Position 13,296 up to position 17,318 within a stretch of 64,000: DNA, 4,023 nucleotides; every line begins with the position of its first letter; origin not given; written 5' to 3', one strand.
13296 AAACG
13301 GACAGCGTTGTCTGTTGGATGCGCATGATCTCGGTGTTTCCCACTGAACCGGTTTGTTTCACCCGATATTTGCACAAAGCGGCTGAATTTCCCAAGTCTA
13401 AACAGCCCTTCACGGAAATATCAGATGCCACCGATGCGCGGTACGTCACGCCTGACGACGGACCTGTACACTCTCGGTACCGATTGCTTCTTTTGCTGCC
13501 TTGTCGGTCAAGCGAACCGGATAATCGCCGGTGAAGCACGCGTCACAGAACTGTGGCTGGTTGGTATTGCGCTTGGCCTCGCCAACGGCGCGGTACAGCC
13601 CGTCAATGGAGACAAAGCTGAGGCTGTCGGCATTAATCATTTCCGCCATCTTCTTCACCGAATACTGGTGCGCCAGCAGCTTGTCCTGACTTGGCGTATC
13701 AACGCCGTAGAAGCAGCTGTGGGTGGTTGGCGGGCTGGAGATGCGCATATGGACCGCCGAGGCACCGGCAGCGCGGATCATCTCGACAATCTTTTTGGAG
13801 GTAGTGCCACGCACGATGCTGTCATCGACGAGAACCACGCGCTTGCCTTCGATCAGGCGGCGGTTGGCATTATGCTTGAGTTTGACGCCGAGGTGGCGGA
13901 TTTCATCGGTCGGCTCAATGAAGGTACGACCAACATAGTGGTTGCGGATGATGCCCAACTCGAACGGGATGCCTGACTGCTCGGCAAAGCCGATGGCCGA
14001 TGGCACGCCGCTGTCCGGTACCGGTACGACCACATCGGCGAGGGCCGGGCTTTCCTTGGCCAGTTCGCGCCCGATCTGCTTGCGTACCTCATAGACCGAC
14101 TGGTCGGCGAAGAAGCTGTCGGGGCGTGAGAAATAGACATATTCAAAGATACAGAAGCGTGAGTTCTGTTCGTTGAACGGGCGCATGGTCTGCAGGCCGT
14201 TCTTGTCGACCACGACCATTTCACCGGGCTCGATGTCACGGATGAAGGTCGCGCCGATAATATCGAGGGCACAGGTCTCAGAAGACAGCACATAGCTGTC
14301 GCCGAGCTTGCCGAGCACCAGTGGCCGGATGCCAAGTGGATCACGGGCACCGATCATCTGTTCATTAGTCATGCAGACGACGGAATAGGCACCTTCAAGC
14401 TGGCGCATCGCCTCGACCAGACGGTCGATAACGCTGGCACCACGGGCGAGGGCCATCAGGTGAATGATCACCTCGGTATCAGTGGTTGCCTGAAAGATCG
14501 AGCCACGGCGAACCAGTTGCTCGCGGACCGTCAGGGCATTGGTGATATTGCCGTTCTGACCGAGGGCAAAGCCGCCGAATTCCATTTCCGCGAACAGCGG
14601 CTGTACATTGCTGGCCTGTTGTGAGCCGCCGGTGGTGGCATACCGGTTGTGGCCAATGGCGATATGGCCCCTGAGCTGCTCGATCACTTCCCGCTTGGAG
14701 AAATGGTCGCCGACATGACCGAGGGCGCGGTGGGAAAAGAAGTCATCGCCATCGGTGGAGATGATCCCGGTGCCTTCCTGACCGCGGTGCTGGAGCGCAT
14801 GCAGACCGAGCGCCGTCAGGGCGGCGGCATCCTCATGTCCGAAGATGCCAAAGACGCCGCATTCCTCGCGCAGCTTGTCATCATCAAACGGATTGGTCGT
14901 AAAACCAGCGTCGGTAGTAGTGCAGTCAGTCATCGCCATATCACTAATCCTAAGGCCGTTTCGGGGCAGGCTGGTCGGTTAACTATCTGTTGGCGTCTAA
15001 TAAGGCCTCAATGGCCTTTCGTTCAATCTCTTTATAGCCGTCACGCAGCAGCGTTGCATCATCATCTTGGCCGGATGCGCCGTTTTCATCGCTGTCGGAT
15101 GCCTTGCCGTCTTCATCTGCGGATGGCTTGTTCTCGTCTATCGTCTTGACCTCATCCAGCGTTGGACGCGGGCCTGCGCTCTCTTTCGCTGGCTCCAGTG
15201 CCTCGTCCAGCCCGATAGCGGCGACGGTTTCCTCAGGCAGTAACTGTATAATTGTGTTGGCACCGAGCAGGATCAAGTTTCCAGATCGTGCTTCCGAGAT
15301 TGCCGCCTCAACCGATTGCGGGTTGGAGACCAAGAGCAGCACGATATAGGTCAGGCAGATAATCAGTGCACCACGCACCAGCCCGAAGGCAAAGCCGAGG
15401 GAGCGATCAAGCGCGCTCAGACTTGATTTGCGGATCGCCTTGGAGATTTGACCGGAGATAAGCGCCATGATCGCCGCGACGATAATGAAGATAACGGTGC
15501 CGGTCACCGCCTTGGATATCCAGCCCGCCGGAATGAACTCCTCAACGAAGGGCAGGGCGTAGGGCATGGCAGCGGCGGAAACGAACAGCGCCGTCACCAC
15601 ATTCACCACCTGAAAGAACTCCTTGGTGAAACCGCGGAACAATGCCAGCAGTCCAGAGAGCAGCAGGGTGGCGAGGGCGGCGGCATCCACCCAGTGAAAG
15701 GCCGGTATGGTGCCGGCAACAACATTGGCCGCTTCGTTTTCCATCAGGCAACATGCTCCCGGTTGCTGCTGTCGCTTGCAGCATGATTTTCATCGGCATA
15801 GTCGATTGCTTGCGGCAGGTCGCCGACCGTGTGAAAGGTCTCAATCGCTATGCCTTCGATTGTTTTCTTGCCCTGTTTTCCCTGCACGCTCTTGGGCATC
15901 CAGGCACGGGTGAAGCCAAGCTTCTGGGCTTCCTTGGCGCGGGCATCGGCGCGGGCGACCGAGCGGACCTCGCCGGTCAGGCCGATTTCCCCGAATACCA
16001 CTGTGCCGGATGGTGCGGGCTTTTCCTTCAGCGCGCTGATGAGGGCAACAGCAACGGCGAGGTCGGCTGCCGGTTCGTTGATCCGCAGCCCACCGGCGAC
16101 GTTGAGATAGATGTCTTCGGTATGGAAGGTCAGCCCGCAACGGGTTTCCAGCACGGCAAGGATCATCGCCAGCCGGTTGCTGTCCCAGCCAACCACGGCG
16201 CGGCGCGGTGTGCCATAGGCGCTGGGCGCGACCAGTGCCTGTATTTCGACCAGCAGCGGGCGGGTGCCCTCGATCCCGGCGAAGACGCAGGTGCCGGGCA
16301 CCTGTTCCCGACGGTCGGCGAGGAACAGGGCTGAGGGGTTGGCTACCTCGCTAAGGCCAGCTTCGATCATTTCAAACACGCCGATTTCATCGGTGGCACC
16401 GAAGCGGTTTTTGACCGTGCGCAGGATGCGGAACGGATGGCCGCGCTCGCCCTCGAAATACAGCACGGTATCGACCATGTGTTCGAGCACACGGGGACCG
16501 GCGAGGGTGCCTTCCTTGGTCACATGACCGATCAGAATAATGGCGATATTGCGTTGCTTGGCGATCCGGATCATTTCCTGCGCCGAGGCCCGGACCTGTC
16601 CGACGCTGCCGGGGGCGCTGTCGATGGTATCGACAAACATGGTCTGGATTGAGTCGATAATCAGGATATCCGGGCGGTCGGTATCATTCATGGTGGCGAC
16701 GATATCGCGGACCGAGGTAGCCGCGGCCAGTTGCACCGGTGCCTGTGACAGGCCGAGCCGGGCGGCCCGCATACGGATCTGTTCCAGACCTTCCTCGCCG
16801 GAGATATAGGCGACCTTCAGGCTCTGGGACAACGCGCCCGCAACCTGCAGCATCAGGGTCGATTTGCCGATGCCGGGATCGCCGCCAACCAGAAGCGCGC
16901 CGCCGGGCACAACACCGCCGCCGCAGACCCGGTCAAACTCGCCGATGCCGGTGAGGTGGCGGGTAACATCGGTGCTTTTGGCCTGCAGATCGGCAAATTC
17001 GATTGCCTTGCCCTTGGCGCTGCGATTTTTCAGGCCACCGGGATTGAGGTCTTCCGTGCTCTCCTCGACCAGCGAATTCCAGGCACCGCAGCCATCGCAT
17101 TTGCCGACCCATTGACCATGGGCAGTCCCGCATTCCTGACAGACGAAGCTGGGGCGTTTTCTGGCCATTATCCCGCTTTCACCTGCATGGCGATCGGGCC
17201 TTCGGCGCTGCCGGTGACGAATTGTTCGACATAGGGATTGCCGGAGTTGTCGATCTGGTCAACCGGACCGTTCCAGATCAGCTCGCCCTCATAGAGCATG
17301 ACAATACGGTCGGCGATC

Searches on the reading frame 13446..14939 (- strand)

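Call 85: search_protein_families(library=pfam, proteins=[window:13446-14939:-], max_evalue=0.00001)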
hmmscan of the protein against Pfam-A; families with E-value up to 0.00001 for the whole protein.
window:13446-14939:- (497 aa): 3 families
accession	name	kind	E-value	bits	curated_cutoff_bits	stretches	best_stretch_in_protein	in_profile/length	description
PF13522.11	GATase_6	-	6.2e-19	68.7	27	1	89-221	8-130/130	Glutamine amidotransferase domain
PF13537.11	GATase_7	-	1.6e-18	67.4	25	1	106-225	7-121/123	Glutamine amidotransferase domain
PF00156.33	Pribosyltran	-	2.2e-07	30.8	26.3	1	301-397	30-119/158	Phosphoribosyl transferase domain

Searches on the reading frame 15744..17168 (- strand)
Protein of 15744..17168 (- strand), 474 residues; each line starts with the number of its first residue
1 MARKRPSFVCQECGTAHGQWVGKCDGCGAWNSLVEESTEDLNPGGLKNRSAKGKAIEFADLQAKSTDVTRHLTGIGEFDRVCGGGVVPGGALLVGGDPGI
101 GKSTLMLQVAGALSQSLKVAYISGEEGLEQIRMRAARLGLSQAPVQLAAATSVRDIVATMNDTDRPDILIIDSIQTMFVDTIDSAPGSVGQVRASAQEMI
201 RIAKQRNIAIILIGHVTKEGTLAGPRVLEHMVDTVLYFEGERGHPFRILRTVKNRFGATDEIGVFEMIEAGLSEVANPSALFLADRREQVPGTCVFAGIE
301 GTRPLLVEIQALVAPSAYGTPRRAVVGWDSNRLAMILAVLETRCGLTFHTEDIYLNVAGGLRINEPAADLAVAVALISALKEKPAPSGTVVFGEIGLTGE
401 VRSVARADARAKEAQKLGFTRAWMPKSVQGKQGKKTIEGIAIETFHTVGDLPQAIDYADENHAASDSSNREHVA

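Call 85: search_protein_families(library=pfam, proteins=[window:15744-17168:-], max_evalue=0.00001)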
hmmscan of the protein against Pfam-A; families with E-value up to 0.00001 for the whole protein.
window:15744-17168:- (474 aa): 5 families
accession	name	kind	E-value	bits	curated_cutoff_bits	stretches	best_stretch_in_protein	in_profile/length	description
PF06745.19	ATPase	-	1.2e-13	51.4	26.6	1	73-259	3-210/231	KaiC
PF13481.12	AAA_25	-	2.7e-12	47.2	27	1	77-220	21-194/195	AAA domain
PF13541.12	ChlI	-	9.4e-11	42.1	27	1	340-426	33-119/121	Subunit ChlI of Mg-chelatase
PF18073.7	Zn_ribbon_LapB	-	8.4e-10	38.6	25.7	1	8-35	1-28/28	Rubredoxin metal binding domain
PF03796.21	DnaB_C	-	2.9e-06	27.3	27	0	73-215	4-137/255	DnaB-like helicase C terminal domain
